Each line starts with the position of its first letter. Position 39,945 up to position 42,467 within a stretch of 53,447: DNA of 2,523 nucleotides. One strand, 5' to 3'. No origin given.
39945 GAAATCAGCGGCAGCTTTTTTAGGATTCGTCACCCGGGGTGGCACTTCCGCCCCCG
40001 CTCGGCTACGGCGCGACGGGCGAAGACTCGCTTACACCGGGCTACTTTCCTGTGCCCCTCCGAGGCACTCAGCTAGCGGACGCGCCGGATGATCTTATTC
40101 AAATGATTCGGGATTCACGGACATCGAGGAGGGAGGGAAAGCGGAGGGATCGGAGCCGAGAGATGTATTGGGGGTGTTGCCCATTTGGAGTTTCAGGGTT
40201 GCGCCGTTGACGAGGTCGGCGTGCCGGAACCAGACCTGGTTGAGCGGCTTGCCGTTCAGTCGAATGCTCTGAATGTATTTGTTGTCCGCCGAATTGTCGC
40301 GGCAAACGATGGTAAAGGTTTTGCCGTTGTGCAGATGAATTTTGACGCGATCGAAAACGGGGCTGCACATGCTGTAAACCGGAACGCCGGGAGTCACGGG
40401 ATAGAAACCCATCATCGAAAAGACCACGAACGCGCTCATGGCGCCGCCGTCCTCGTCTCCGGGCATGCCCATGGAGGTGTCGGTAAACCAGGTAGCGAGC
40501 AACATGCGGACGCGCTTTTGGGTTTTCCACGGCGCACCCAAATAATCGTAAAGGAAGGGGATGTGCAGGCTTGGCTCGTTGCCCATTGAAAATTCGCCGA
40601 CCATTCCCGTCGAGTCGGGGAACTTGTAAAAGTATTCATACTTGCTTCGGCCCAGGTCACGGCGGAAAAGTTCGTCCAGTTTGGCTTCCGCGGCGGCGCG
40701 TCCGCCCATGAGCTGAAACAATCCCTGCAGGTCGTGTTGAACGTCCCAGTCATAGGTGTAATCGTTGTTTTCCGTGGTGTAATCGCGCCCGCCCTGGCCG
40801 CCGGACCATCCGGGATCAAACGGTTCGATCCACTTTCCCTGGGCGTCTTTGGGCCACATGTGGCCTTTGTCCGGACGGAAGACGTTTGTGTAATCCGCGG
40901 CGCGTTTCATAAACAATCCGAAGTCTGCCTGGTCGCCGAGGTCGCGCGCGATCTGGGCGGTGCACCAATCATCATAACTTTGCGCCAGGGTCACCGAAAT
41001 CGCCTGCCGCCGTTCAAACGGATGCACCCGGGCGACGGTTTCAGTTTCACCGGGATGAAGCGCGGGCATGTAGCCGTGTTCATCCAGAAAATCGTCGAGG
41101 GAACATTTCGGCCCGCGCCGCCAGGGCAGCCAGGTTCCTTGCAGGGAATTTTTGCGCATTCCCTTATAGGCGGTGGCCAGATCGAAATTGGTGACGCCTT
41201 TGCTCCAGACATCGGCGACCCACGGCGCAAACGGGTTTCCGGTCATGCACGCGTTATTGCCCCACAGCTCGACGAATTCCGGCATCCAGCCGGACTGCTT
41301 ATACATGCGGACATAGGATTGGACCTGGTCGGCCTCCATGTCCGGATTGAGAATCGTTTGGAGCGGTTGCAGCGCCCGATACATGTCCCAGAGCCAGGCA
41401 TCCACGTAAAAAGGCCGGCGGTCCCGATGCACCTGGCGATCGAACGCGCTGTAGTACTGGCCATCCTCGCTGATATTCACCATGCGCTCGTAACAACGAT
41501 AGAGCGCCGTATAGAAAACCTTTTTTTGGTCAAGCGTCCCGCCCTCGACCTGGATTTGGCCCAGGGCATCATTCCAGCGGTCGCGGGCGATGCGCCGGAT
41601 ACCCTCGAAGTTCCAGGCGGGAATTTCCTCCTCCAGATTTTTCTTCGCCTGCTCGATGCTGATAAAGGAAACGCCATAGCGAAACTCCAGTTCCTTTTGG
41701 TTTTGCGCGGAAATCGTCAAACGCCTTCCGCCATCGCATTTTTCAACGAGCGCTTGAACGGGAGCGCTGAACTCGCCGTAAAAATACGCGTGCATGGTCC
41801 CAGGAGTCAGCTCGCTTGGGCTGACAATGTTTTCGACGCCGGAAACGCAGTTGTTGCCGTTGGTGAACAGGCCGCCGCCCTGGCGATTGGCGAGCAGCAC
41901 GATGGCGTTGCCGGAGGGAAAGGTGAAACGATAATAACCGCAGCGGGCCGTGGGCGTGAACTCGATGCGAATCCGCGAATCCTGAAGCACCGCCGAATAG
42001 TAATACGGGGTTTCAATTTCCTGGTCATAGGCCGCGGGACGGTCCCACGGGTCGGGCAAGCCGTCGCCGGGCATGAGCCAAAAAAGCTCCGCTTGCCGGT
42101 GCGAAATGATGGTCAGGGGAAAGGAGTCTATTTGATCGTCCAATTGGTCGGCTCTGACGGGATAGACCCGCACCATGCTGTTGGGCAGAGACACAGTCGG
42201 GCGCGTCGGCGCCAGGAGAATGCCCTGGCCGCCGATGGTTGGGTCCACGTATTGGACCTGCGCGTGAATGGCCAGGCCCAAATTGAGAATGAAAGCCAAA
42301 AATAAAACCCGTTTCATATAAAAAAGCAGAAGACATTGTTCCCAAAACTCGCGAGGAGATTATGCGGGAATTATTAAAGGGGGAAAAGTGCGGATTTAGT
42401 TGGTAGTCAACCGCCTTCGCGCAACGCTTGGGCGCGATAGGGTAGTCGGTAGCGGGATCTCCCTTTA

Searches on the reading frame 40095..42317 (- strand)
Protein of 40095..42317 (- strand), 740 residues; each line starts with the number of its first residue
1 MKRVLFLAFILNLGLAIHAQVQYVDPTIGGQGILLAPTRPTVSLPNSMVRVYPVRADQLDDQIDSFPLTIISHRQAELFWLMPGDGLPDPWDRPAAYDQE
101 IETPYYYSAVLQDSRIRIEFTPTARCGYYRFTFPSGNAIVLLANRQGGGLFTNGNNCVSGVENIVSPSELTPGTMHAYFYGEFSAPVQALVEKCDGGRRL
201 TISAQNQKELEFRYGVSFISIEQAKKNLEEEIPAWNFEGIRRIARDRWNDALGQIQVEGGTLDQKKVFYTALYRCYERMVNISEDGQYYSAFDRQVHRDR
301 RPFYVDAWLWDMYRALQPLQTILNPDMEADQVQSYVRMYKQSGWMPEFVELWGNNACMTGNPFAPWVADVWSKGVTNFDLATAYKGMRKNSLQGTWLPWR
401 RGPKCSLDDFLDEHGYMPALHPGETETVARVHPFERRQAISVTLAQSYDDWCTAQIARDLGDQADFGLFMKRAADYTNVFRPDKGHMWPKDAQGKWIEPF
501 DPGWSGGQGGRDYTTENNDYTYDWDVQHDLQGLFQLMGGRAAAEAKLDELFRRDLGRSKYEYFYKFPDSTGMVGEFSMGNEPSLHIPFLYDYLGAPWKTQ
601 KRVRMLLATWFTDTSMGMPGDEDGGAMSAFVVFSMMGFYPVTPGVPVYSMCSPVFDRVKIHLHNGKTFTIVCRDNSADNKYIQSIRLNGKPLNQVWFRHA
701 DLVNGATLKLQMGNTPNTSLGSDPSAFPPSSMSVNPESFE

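Call 19: search_protein_families(library=pfam, proteins=[window:40095-42317:-], max_evalue=0.001)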
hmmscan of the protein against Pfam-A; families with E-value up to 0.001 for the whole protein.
window:40095-42317:- (740 aa): 2 families
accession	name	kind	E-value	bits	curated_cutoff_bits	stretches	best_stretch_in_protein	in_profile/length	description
PF07971.18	Glyco_hydro_92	-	3.9e-160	534.3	24.6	1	223-714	1-464/464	Glycosyl hydrolase family 92 catalytic domain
PF17678.7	Glyco_hydro_92N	-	8.8e-22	78.5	34.5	1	23-190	1-195/236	Glycosyl hydrolase family 92 N-terminal domain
